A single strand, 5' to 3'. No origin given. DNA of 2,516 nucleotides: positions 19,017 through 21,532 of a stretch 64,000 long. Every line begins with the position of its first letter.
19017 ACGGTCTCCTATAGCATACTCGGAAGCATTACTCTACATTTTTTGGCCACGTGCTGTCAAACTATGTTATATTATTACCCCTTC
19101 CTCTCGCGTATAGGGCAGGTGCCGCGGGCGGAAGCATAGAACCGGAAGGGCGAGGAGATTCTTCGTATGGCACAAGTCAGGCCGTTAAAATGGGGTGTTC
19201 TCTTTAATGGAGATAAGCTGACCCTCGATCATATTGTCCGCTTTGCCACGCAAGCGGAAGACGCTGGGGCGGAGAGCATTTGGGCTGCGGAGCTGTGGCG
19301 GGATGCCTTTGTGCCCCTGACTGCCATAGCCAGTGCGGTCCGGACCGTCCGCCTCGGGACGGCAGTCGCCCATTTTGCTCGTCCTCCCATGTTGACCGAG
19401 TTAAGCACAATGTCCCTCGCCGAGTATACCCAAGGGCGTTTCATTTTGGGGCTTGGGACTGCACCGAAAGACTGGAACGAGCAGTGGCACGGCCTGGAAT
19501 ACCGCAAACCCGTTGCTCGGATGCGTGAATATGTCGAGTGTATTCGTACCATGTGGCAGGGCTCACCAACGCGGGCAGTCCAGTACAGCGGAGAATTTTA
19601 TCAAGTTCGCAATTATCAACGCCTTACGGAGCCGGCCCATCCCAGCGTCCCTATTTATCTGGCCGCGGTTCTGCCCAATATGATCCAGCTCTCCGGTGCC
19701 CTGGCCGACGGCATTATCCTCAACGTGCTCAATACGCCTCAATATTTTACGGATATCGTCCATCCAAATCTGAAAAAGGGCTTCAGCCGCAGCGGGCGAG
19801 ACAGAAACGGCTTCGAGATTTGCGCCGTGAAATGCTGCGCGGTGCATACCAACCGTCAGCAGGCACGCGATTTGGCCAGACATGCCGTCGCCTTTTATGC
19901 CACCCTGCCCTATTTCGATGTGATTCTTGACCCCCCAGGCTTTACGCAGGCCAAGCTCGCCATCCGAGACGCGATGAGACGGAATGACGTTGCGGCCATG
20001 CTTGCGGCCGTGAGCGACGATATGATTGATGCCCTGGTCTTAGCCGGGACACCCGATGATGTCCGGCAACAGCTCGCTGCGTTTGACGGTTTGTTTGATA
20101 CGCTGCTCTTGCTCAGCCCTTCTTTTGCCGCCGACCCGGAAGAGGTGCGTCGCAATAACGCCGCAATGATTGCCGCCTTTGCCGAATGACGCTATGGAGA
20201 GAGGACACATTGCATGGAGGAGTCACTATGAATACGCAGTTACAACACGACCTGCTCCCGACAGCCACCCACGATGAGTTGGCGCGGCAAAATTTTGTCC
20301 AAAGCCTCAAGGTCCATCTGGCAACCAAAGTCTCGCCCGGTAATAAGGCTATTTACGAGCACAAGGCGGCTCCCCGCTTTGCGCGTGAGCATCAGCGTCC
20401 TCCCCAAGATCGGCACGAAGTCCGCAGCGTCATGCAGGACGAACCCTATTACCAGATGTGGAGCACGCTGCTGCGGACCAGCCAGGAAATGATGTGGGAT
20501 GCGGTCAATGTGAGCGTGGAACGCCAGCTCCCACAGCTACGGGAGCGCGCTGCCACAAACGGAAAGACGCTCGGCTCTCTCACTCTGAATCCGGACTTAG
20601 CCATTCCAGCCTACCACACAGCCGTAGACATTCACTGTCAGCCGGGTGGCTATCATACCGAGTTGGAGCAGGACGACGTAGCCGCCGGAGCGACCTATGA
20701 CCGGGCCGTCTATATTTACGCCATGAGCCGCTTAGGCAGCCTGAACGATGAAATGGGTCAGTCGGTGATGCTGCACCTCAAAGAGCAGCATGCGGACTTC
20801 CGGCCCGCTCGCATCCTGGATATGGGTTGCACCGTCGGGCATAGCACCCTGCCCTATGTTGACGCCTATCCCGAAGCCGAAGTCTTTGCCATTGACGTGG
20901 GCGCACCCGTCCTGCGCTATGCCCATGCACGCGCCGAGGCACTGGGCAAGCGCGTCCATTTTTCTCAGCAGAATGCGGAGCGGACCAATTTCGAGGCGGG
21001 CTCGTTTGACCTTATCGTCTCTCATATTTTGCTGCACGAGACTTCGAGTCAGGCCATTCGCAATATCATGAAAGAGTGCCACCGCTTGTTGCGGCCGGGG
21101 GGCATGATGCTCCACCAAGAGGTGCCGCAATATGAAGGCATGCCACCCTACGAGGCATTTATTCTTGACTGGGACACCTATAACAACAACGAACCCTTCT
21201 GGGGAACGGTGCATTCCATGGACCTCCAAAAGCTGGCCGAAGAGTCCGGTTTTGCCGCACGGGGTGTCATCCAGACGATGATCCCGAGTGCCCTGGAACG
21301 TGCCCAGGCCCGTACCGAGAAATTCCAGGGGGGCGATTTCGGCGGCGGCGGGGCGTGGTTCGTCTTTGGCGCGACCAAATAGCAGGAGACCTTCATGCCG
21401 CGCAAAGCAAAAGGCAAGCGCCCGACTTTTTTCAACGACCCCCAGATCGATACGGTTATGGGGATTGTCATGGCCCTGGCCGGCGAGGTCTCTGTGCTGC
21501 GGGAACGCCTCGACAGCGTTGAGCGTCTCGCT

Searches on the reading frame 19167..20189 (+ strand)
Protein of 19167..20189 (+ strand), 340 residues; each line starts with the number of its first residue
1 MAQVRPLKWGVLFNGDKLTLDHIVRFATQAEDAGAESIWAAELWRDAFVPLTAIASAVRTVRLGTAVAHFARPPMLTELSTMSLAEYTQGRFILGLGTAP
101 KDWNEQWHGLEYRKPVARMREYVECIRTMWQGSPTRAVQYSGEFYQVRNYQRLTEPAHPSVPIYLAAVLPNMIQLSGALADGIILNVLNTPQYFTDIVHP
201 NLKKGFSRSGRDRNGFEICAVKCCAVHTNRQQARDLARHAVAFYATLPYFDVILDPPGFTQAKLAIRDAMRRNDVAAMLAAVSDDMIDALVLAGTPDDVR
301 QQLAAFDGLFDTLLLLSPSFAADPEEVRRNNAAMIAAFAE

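Call 9: search_protein_families(library=pfam, proteins=[window:19167-20189:+], max_evalue=0.001)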
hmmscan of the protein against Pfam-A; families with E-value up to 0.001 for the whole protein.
window:19167-20189:+ (340 aa): 1 family
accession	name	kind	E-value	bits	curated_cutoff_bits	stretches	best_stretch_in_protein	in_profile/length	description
PF00296.26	Bac_luciferase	-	1.5e-61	208.9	27.9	1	19-308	21-309/314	Luciferase-like monooxygenase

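Call 29: search_protein_families(library=ncbifam, proteins=[window:19167-20189:+], max_evalue=0.00001)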
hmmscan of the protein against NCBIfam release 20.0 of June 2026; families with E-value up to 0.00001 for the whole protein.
window:19167-20189:+ (340 aa): 18 families
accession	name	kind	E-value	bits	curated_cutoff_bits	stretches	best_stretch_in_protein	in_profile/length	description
TIGR03617.1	F420_MSMEG_2256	subfamily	2e-57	194.5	278.15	1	27-328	1-310/318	TIGR03617 family F420-dependent LLM class oxidoreductase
TIGR04024.1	F420_NP1902A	hypoth_equivalog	4.3e-52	176.9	345.4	1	19-309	13-302/330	TIGR04024 family LLM class F420-dependent oxidoreductase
NF002619.0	PRK02271.1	equivalog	7.9e-47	160.1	276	1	10-318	4-308/329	5,10-methylenetetrahydromethanopterin reductase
TIGR03555.1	F420_mer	equivalog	1.1e-44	153.2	348.7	1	21-304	12-292/325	5,10-methylenetetrahydromethanopterin reductase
TIGR03559.1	F420_Rv3520c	subfamily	2.1e-42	145.4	335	1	24-309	16-317/325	LLM class F420-dependent oxidoreductase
TIGR03841.1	F420_Rv3093c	subfamily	7e-39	134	213.65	1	21-306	10-284/298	LLM class F420-dependent oxidoreductase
TIGR03564.1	F420_MSMEG_4879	subfamily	5.8e-36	124.5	234.25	1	24-263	2-237/265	TIGR03564 family F420-dependent LLM class oxidoreductase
TIGR03620.1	F420_MSMEG_4141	subfamily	2e-20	73.3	219.8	1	24-306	21-248/280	TIGR03620 family F420-dependent LLM class oxidoreductase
TIGR03857.1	F420_MSMEG_2249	hypoth_equivalog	2.6e-19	69.6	218.4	1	22-280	15-268/329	TIGR03857 family LLM class F420-dependent oxidoreductase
TIGR03619.1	F420_Rv2161c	subfamily_domain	3.2e-19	69.5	166.9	1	22-240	20-236/247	TIGR03619 family F420-dependent LLM class oxidoreductase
TIGR03842.1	F420_CPS_4043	hypoth_equivalog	3.7e-15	55.8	295.45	1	9-238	2-220/329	TIGR03842 family LLM class F420-dependent oxidoreductase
TIGR03560.1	F420_Rv1855c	subfamily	5e-14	52.6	231.4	1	44-165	49-172/227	TIGR03560 family F420-dependent LLM class oxidoreductase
TIGR03621.1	F420_MSMEG_2516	subfamily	9.7e-14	51.2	213.15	1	21-187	14-177/295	TIGR03621 family F420-dependent LLM class oxidoreductase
TIGR03554.1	F420_G6P_DH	equivalog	3.4e-13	49.3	420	1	51-247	56-250/331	glucose-6-phosphate dehydrogenase (coenzyme-F420)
TIGR04465.1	ArgArg_F420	equivalog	5e-13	48.8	470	1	10-215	49-261/364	F420-dependent hydroxymycolic acid dehydrogenase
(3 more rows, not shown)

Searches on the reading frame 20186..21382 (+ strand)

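Call 9: search_protein_families(library=pfam, proteins=[window:20186-21382:+], max_evalue=0.001)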
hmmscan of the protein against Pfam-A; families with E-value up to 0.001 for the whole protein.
window:20186-21382:+ (398 aa): 10 families
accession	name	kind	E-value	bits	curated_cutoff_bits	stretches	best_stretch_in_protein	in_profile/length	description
PF13649.12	Methyltransf_25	-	9.2e-21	74.8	27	1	210-306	1-97/97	Methyltransferase domain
PF08241.18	Methyltransf_11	-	4.4e-17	62.9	21.2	1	211-308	1-93/95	Methyltransferase domain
PF13847.12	Methyltransf_31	-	8.7e-14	51.9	27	1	209-333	6-129/145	Methyltransferase domain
PF08242.18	Methyltransf_12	-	1.4e-13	51.8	30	1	211-307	1-97/98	Methyltransferase domain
PF01209.24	Ubie_methyltran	-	7.6e-09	35.7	20.1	1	200-319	41-160/233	ubiE/COQ5 methyltransferase family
PF13489.12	Methyltransf_23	-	8.5e-09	35.8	27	1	204-357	20-160/164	Methyltransferase domain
PF05175.20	MTS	-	1.1e-07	32.1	23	1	197-309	26-137/170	Methyltransferase small domain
PF02353.26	CMAS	-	1.9e-05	24.6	27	1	208-313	64-167/273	Mycolic acid cyclopropane synthetase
PF00891.24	Methyltransf_2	-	4.8e-05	23.3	22.3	1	208-309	64-163/210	O-methyltransferase domain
PF09243.16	Rsm22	-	0.00086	19.2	23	0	176-288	5-119/275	Mitochondrial small ribosomal subunit Rsm22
